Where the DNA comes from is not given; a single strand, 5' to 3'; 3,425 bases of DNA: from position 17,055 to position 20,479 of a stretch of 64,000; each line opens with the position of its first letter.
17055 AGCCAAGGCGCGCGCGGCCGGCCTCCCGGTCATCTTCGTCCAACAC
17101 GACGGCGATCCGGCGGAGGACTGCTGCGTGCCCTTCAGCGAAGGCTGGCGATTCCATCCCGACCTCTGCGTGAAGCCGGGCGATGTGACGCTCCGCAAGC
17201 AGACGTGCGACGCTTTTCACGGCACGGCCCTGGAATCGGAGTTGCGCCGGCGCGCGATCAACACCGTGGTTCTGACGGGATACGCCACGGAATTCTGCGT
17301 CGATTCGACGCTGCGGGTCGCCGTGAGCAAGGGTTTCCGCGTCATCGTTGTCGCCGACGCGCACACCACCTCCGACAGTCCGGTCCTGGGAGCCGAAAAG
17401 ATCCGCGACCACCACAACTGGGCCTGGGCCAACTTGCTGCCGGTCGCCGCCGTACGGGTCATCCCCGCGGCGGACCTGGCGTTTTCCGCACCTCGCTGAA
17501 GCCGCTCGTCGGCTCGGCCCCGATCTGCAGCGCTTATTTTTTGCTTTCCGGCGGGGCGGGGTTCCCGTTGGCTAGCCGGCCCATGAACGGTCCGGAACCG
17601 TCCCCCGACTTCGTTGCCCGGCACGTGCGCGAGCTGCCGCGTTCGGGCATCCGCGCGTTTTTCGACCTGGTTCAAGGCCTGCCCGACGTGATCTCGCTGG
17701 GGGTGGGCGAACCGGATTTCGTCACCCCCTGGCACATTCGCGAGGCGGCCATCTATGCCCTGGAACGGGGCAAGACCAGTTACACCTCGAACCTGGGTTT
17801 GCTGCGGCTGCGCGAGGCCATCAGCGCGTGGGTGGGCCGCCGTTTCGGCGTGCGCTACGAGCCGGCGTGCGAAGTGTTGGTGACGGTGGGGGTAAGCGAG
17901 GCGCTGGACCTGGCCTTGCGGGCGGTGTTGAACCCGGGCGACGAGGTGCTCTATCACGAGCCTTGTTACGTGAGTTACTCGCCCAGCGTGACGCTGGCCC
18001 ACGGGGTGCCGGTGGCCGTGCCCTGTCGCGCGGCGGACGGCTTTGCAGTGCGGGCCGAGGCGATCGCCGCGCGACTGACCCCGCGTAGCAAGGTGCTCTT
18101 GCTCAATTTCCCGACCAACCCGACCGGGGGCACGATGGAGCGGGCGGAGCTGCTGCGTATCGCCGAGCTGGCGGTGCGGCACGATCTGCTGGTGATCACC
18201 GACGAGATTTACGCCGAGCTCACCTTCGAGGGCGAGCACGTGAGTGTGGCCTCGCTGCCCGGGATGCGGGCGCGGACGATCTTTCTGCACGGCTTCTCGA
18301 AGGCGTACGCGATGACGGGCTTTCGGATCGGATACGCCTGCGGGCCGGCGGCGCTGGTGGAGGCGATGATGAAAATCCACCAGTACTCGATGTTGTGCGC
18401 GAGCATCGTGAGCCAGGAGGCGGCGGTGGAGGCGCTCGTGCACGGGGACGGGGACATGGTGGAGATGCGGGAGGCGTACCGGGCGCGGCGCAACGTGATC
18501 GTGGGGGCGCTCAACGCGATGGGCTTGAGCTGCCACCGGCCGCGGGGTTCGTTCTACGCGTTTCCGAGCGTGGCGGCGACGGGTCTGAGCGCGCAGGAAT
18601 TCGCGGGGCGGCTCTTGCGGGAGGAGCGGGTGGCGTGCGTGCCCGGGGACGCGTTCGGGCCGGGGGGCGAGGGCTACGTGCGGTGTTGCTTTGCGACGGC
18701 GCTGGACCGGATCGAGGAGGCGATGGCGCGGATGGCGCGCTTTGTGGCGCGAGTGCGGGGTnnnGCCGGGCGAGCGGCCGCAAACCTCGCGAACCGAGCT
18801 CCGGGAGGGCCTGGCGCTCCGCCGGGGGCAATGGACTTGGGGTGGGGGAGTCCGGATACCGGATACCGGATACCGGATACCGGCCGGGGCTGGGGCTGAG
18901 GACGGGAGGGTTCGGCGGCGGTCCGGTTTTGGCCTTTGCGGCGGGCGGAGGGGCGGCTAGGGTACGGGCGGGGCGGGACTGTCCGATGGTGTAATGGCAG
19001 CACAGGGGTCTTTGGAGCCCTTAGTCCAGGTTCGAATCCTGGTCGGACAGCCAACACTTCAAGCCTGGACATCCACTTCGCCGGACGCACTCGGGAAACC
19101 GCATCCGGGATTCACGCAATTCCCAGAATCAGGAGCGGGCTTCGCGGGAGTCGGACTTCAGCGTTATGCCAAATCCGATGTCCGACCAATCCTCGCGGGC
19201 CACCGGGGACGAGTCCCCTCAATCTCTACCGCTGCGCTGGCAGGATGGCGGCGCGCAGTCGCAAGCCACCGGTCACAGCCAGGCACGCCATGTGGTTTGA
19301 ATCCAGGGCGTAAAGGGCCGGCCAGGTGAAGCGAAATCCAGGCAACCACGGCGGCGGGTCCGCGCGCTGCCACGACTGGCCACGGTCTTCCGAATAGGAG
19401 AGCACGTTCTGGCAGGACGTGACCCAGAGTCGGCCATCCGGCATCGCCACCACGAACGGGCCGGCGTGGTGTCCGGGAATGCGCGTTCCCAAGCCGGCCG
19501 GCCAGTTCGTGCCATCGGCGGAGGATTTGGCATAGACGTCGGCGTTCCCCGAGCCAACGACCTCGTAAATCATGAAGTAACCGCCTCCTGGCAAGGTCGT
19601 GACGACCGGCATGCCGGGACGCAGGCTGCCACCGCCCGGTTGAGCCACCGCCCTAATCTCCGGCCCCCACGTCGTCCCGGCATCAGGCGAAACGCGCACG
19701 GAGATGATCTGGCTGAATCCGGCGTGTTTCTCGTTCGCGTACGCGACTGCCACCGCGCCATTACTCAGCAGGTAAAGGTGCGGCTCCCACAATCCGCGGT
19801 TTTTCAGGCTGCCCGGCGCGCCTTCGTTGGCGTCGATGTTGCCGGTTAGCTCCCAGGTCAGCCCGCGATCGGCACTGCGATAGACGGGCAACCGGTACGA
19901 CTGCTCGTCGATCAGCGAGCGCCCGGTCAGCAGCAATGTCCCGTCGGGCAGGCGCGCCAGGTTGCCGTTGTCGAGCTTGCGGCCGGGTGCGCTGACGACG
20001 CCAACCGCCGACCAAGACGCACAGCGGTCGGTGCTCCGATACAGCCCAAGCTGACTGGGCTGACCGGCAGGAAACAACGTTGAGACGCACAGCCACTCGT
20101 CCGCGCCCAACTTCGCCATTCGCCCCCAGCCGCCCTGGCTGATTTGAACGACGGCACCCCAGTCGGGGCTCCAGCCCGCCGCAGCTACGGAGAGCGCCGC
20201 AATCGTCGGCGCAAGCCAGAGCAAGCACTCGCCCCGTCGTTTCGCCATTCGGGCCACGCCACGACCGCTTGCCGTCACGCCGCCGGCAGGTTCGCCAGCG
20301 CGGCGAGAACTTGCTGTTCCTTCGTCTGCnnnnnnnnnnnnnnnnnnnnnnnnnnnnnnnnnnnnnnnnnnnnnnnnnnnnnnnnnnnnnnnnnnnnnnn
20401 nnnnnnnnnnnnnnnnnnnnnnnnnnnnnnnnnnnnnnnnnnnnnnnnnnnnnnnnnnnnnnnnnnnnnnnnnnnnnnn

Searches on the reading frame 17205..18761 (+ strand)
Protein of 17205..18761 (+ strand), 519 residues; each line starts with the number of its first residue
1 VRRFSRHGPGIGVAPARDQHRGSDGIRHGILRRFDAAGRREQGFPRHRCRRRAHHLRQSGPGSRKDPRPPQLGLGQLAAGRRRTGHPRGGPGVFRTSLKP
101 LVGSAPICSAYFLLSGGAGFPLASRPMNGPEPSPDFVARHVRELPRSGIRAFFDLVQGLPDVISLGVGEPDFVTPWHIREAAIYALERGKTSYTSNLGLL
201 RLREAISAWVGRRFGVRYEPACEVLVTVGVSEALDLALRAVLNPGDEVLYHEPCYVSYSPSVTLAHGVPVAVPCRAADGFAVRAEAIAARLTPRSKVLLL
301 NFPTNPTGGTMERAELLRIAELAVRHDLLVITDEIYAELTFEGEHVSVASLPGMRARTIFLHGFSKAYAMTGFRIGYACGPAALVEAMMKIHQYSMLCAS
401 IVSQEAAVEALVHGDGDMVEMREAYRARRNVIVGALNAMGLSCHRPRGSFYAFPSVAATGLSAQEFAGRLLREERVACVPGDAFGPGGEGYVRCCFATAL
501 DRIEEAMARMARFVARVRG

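Call 100: search_protein_families(library=pfam, proteins=[window:17205-18761:+], max_evalue=0.00001)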
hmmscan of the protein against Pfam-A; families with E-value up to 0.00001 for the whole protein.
window:17205-18761:+ (519 aa): 1 family
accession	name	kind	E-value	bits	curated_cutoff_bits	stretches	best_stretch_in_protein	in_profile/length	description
PF00155.27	Aminotran_1_2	-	1.8e-65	222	19.7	1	161-508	2-359/361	Aminotransferase class I and II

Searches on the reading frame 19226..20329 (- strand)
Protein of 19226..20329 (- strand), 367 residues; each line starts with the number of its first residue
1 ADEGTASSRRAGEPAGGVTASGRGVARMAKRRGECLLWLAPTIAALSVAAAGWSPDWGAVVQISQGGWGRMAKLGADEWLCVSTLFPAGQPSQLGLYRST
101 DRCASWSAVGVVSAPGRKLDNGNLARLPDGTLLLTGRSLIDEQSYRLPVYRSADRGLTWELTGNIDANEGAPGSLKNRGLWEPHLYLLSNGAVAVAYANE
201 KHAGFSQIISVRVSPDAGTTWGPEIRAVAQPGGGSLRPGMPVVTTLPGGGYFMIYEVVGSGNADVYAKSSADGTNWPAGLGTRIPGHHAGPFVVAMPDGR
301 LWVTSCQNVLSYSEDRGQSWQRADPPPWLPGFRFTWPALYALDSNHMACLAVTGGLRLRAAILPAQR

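Call 100: search_protein_families(library=pfam, proteins=[window:19226-20329:-], max_evalue=0.00001)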
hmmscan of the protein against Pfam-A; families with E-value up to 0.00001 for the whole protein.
window:19226-20329:- (367 aa): 1 family
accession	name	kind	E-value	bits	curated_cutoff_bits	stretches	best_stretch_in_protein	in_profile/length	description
PF13088.12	BNR_2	-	2.8e-11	43.7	31.4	1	97-322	21-250/277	BNR repeat-like domain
